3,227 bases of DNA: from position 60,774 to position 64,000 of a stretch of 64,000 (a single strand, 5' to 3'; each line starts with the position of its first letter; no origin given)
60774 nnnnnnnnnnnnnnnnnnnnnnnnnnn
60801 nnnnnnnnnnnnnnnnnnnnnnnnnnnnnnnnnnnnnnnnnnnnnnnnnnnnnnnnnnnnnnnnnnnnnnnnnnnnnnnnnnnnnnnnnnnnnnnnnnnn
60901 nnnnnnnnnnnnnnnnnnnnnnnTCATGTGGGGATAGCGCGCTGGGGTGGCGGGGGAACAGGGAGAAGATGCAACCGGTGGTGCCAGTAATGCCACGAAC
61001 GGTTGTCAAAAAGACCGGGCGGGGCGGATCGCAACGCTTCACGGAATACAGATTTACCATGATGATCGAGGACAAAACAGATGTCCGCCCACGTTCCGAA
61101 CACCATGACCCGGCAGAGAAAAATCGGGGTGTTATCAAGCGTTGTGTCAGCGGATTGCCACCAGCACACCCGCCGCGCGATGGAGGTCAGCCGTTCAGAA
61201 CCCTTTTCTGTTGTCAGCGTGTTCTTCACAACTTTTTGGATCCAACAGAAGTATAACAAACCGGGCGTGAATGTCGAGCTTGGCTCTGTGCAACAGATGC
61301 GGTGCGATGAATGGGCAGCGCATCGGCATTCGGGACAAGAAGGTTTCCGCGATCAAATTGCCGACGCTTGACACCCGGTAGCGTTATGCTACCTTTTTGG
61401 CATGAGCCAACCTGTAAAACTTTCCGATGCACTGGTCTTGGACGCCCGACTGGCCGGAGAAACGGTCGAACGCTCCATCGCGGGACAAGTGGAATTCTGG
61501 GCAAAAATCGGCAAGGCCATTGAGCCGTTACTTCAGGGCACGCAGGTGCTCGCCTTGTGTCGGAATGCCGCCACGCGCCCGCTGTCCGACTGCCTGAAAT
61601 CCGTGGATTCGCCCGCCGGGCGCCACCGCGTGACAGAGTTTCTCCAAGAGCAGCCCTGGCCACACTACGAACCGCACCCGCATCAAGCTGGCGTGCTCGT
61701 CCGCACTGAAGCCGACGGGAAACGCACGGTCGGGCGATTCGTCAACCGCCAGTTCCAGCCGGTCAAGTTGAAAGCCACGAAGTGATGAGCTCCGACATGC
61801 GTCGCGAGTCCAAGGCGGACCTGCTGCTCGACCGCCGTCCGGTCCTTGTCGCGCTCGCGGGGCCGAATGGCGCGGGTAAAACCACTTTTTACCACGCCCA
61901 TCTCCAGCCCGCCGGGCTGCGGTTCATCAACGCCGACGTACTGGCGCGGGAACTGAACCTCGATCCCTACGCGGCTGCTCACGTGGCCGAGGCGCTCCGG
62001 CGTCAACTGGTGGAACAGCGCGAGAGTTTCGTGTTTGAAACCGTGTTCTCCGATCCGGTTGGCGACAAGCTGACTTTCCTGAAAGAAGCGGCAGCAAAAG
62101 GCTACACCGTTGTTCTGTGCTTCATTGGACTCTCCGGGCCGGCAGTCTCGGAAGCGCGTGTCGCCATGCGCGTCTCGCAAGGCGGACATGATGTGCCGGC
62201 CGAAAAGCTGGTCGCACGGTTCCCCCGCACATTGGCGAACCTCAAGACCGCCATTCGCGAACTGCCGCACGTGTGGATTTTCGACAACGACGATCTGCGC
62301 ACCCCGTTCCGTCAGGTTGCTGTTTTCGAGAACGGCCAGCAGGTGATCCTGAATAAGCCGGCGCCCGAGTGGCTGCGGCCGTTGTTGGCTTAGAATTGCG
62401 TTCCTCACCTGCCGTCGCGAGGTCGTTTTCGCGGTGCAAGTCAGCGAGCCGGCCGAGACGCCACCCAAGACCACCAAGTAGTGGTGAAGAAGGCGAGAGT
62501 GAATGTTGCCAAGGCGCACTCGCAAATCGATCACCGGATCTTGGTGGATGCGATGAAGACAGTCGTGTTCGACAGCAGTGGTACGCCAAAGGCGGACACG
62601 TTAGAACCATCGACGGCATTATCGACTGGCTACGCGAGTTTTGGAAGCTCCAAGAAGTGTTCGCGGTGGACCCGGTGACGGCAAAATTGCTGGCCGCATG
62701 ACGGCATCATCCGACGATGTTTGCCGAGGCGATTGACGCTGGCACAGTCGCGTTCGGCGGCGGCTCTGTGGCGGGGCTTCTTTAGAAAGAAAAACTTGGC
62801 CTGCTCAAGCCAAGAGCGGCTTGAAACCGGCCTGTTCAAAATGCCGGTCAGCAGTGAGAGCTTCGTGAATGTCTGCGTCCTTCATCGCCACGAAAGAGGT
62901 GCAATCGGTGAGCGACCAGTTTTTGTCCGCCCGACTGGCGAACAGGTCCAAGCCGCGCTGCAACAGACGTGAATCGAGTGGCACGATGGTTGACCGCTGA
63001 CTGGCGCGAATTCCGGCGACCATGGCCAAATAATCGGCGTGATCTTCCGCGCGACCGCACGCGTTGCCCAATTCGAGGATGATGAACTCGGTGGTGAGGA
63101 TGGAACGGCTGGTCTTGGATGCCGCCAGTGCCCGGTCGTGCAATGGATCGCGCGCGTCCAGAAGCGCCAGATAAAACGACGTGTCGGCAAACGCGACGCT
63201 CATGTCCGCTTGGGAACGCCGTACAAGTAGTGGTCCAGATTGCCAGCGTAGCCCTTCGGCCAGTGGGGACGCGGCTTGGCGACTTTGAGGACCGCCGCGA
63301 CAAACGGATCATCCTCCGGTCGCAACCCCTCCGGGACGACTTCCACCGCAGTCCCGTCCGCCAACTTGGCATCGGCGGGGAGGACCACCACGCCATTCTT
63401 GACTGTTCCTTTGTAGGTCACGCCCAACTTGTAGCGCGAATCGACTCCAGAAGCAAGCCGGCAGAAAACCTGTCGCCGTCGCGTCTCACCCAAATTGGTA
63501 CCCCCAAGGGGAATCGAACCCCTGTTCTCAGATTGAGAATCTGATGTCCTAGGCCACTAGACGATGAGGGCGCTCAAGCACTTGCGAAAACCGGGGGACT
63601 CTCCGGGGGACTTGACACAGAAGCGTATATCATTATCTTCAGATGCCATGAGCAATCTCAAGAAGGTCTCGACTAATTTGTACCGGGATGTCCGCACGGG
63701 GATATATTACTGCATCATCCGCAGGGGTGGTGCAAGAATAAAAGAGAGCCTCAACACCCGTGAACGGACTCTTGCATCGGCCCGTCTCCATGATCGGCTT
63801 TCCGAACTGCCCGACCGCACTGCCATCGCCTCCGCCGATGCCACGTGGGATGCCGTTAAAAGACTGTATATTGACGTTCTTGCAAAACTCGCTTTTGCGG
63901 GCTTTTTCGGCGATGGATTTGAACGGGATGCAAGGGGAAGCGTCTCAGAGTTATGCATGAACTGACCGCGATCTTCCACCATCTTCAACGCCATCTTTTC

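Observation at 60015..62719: Toxin-antitoxin / abortive-infection cassette bracketed by 141-bp imperfect direct repeats that each encode the same 40-aa peptide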

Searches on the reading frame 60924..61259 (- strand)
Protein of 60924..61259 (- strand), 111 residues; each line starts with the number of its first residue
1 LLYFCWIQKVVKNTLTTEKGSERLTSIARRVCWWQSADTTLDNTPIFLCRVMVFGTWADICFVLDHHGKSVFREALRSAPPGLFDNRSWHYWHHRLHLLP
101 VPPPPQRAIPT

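Call 9: search_protein_families(library=pfam, max_evalue=0.1, proteins=[window:60924-61259:-])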
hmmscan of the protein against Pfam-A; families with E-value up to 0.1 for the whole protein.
window:60924-61259:- (111 aa): 0 families

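Call 10: search_protein_families(library=ncbifam, max_evalue=0.1, proteins=[window:60924-61259:-])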
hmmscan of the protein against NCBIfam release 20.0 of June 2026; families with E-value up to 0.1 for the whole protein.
window:60924-61259:- (111 aa): 0 families

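Call 38: search_protein_families(library=pfam, max_evalue=10, proteins=[window:60924-61259:-])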
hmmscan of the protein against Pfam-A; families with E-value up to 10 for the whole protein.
window:60924-61259:- (111 aa): 0 families

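Call 74: search_protein_families(library=padloc, max_evalue=0.001, proteins=[window:60924-61259:-])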
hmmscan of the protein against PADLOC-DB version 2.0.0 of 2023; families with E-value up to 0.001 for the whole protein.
window:60924-61259:- (111 aa): 0 families

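Call 81: find_homologous_proteins(query=window:60927-61259:-, max_evalue=0.001)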
Query window:60927-61259:- (111 aa): 66 proteins with E <= 0.001 among 69 candidates.
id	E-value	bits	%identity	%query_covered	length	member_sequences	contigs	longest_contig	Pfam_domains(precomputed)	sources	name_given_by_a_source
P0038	1.1e-65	237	88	100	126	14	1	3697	-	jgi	jgi:hypothetical protein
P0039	1.8e-63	230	86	100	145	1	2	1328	-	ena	-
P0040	5.8e-62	225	88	94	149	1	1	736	-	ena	-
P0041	1.1e-61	224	87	97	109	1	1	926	-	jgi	jgi:hypothetical protein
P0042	3.8e-57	209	78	85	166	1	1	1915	-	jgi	-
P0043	8.3e-55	202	78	95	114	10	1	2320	-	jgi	jgi:hypothetical protein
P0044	1.2e-53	198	77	99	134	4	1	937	-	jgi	jgi:hypothetical protein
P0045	3.7e-51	190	74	96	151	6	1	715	-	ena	-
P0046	8.4e-51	189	75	97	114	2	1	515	-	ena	-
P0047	5.0e-50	186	72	96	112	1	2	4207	-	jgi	-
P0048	8.6e-50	186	77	91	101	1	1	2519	-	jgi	jgi:hypothetical protein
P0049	1.1e-49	185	76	91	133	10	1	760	-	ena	-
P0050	1.4e-49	185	73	99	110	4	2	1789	-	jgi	jgi:hypothetical protein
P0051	2.6e-49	184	71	93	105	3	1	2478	-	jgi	jgi:hypothetical protein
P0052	4.9e-49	183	75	91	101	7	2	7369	-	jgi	jgi:hypothetical protein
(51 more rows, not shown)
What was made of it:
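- On AbiE type IV toxin-antitoxin: It is nevertheless a conserved family of 66 homologs (call 81).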

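Call 84: search_solved_structures(query=A10, max_evalue=10)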
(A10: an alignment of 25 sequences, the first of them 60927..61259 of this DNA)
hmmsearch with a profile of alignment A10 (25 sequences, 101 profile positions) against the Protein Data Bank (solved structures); distinct sequences matched with E-value up to 10: 5.
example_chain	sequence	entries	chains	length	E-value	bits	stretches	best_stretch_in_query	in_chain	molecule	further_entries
6hiv_CU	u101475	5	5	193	0.035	17.2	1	42-86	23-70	bS12m | bS21m | uS21m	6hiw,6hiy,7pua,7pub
8v9w_A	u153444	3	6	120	0.055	16.6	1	18-48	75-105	JGFN4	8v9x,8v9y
8v9z_A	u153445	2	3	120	0.075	16.1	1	18-48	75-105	JGFN4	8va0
9axt_AE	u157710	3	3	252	0.63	13.2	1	11-52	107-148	Small ribosomal subunit protein eS1B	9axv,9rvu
4cc9_B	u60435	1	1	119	0.76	12.9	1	54-88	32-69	PROTEIN VPX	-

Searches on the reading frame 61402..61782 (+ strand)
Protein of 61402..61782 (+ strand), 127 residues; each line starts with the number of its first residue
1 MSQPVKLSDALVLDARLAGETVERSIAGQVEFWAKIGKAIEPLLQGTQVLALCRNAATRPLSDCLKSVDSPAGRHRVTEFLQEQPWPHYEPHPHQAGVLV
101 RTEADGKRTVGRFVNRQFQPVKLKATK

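Call 9: search_protein_families(library=pfam, max_evalue=0.1, proteins=[window:61402-61782:+])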
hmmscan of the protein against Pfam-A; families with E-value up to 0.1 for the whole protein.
window:61402-61782:+ (127 aa): 1 family
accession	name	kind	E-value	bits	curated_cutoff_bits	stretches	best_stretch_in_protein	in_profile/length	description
PF11903.14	ParD_like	-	4.5e-13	49.4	23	1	3-41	2-40/73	ParD-like antitoxin of type II bacterial toxin-antitoxin system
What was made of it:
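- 61402..61785 (+): ParD-like antitoxin (127 aa). call 9 (PF11903, 49.4 bits)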

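Call 10: search_protein_families(library=ncbifam, max_evalue=0.1, proteins=[window:61402-61782:+])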
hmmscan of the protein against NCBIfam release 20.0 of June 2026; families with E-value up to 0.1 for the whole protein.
window:61402-61782:+ (127 aa): 0 families

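Call 74: search_protein_families(library=padloc, max_evalue=0.001, proteins=[window:61402-61782:+])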
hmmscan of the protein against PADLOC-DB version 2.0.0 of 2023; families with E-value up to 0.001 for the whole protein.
window:61402-61782:+ (127 aa): 0 families

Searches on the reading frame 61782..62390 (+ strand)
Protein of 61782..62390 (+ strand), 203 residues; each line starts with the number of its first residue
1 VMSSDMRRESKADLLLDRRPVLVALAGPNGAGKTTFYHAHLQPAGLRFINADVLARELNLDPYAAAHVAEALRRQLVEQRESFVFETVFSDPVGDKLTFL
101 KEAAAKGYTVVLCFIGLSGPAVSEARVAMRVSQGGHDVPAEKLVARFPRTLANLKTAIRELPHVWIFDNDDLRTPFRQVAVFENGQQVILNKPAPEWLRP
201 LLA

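Call 9: search_protein_families(library=pfam, max_evalue=0.1, proteins=[window:61782-62390:+])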
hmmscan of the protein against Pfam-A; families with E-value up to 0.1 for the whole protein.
window:61782-62390:+ (203 aa): 9 families
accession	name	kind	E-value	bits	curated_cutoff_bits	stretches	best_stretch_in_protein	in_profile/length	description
PF06414.18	Zeta_toxin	-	1.8e-13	50.8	22.3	2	65-171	80-189/199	Zeta toxin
PF13671.12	AAA_33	-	1.6e-07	32.2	27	1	22-143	1-133/143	AAA domain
PF13191.12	AAA_16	-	0.0031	18.4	32.6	1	18-156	22-125/167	AAA ATPase domain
PF01121.26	CoaE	-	0.008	16.3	27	1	22-59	2-38/180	Dephospho-CoA kinase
PF00005.33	ABC_tran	-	0.039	15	25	1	22-37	13-28/137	ABC transporter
PF00004.35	AAA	-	0.042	14.7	21.2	1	24-53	2-31/131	ATPase family associated with various cellular activities (AAA)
PF13304.12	AAA_21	-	0.06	13.8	27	0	22-37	1-16/304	AAA domain, putative AbiEii toxin, Type IV TA system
PF13479.12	AAA_24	-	0.06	13.6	27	1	22-96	4-76/195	AAA domain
PF02367.23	TsaE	-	0.089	13.2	26.6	0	20-45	21-46/128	Threonylcarbamoyl adenosine biosynthesis protein TsaE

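Call 10: search_protein_families(library=ncbifam, max_evalue=0.1, proteins=[window:61782-62390:+])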
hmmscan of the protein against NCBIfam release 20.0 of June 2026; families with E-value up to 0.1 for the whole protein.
window:61782-62390:+ (203 aa): 14 families
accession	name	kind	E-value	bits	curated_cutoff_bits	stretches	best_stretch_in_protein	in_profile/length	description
TIGR01663.1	PNK-3'Pase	equivalog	0.00012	20.6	502.8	1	14-55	358-399/520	bifunctional polynucleotide phosphatase/kinase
NF002981.0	PRK03695.1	equivalog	0.0046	16.3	281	1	23-88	29-90/253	vitamin B12 ABC transporter ATP-binding protein BtuD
NF010068.0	PRK13548.1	equivalog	0.0053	15.9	261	1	22-86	33-93/261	heme ABC transporter ATP-binding protein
TIGR00152.1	TIGR00152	equivalog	0.0083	16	65.55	1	22-80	1-60/188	dephospho-CoA kinase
NF007082.0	PRK09536.1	equivalog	0.017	14.2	537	1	19-39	28-48/402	corrinoid ABC transporter ATPase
NF006744.0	PRK09270.1-3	equivalog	0.018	14.5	281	1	8-41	11-44/213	nucleoside/nucleotide kinase family protein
NF010004.0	PRK13477.1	equivalog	0.021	13.2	524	1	14-52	279-317/514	bifunctional pantoate--beta-alanine ligase/(d)CMP kinase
TIGR03771.1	anch_rpt_ABC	equivalog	0.023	14.4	268.8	1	22-41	8-27/223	anchored repeat-type ABC transporter ATP-binding subunit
NF008449.1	PRK11300.1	equivalog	0.041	13.1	362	1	21-38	32-49/255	high-affinity branched-chain amino acid ABC transporter ATP-binding protein LivG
NF011325.0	PRK14738.1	equivalog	0.044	13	263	1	17-112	10-108/206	guanylate kinase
TIGR04406.1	LPS_export_lptB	equivalog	0.056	12.7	240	1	22-38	29-45/239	LPS export ABC transporter ATP-binding protein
NF006746.0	PRK09270.1-5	subfamily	0.067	12.1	250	1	18-38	19-39/210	nucleoside/nucleotide kinase family protein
NF005655.0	PRK07429.1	subfamily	0.082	12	236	0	18-38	6-26/326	phosphoribulokinase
TIGR01166.1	cbiO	subfamily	0.1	12.1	211.8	0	21-38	19-36/190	cobalt ABC transporter, ATP-binding protein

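Call 74: search_protein_families(library=padloc, max_evalue=0.001, proteins=[window:61782-62390:+])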
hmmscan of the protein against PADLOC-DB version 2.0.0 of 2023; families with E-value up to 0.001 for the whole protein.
window:61782-62390:+ (203 aa): 1 family
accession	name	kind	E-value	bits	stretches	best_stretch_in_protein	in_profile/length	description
PDLC04135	mad3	-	0.00077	17.1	0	21-44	23-46/374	mads_3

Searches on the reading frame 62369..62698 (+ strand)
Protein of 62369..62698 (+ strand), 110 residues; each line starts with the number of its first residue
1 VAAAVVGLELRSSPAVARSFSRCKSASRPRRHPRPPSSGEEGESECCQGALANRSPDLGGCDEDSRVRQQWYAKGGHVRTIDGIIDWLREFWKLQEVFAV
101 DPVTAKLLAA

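Call 9: search_protein_families(library=pfam, max_evalue=0.1, proteins=[window:62369-62698:+])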
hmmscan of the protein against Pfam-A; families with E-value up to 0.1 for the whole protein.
window:62369-62698:+ (110 aa): 1 family
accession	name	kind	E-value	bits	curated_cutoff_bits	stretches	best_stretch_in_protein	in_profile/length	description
PF16646.10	AXIN1_TNKS_BD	-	0.0089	17.1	29.9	1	32-50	14-32/71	Axin-1 tankyrase binding domain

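Call 10: search_protein_families(library=ncbifam, max_evalue=0.1, proteins=[window:62369-62698:+])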
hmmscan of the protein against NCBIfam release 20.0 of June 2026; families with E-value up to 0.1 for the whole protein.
window:62369-62698:+ (110 aa): 0 families

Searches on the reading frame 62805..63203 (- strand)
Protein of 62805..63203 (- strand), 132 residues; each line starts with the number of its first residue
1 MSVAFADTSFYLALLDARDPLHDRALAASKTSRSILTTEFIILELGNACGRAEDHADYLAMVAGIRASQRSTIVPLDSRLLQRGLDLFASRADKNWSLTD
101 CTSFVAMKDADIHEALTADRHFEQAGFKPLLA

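Call 9: search_protein_families(library=pfam, max_evalue=0.1, proteins=[window:62808-63203:-])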
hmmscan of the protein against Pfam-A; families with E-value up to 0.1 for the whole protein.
window:62808-63203:- (132 aa): 1 family
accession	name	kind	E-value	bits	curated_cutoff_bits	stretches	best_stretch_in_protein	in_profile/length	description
PF01850.27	PIN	-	4.1e-08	34.3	23.6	1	5-127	2-119/120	PIN domain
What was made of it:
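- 62805..63203 (-): PIN-domain VapC toxin, the right-hand neighbour of copy 2. call 9 (PF01850, 34.3 bits)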

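Call 10: search_protein_families(library=ncbifam, max_evalue=0.1, proteins=[window:62808-63203:-])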
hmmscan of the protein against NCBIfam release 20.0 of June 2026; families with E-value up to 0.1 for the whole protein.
window:62808-63203:- (132 aa): 1 family
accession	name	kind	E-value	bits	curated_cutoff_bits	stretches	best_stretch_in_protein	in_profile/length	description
NF047959.1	TA_toxin_VapC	equivalog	0.069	13.3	80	0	6-61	3-58/125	type II toxin-antitoxin system VapC family toxin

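Call 74: search_protein_families(library=padloc, max_evalue=0.001, proteins=[window:62808-63203:-])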
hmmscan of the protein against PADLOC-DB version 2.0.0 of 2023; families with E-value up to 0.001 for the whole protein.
window:62808-63203:- (132 aa): 0 families

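Call 89: find_encoding_contigs(protein=window:62805-63203:-, flank=6000, max_places=10)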
Protein window:62805-63203:- (132 aa): 10 contigs read that carry it; 9 places shown.
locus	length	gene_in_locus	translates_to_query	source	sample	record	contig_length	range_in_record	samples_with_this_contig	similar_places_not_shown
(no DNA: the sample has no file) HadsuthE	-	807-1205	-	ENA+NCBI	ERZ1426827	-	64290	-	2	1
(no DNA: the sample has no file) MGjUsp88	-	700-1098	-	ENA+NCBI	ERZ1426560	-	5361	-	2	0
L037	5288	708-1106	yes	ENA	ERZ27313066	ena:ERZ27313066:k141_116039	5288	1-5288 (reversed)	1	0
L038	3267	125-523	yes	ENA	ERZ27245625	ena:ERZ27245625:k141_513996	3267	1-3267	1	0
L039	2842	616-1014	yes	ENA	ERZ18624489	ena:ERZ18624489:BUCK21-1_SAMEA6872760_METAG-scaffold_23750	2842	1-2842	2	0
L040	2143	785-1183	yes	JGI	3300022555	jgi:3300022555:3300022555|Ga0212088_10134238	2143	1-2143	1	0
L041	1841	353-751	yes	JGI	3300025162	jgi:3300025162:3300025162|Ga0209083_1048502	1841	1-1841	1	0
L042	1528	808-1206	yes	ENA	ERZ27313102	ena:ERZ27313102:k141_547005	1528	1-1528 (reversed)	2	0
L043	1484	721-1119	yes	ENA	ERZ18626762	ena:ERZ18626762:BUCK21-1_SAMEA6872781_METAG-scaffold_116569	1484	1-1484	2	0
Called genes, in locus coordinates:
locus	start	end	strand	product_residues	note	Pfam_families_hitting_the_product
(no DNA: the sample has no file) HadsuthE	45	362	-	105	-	-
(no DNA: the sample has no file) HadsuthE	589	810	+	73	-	-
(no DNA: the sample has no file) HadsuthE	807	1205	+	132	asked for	PF01850:PIN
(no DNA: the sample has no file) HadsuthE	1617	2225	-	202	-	PF13671:AAA_33 (weak), PF06414:Zeta_toxin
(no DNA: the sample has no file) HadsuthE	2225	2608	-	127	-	PF11903:ParD_like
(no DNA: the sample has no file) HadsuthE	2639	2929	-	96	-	-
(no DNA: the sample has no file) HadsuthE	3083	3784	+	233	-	PF08843:AbiEii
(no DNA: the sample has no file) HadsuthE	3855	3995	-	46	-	-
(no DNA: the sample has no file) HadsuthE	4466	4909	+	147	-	PF03592:Terminase_2 (weak)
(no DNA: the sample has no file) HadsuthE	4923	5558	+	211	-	-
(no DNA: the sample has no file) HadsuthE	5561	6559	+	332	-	-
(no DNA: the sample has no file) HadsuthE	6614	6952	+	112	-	-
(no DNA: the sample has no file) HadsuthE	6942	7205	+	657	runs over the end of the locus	PF18819:MuF_C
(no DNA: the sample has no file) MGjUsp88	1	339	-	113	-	?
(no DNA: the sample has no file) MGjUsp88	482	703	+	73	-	-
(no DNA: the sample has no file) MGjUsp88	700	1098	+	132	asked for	PF01850:PIN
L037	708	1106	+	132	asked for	PF01850:PIN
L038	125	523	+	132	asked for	PF01850:PIN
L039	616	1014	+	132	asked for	PF01850:PIN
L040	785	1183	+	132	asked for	PF01850:PIN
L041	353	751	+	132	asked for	PF01850:PIN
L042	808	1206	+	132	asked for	PF01850:PIN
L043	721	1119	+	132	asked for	PF01850:PIN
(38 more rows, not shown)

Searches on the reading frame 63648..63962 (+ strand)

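Call 9: search_protein_families(library=pfam, max_evalue=0.1, proteins=[window:63648-63962:+])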
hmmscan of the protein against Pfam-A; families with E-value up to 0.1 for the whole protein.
window:63648-63962:+ (105 aa): 0 families

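Call 10: search_protein_families(library=ncbifam, max_evalue=0.1, proteins=[window:63648-63962:+])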
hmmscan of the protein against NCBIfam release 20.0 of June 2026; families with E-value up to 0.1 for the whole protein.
window:63648-63962:+ (105 aa): 0 families

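Call 38: search_protein_families(library=pfam, max_evalue=10, proteins=[window:63648-63962:+])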
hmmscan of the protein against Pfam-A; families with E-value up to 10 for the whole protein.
window:63648-63962:+ (105 aa): 2 families
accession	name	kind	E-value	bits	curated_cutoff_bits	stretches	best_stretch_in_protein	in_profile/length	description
PF07913.16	DUF1678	-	0.14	12.4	25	1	1-76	94-169/196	Protein of unknown function (DUF1678)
PF20172.3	DUF6538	-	1.1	9.4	27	1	29-54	26-51/60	Domain of unknown function (DUF6538)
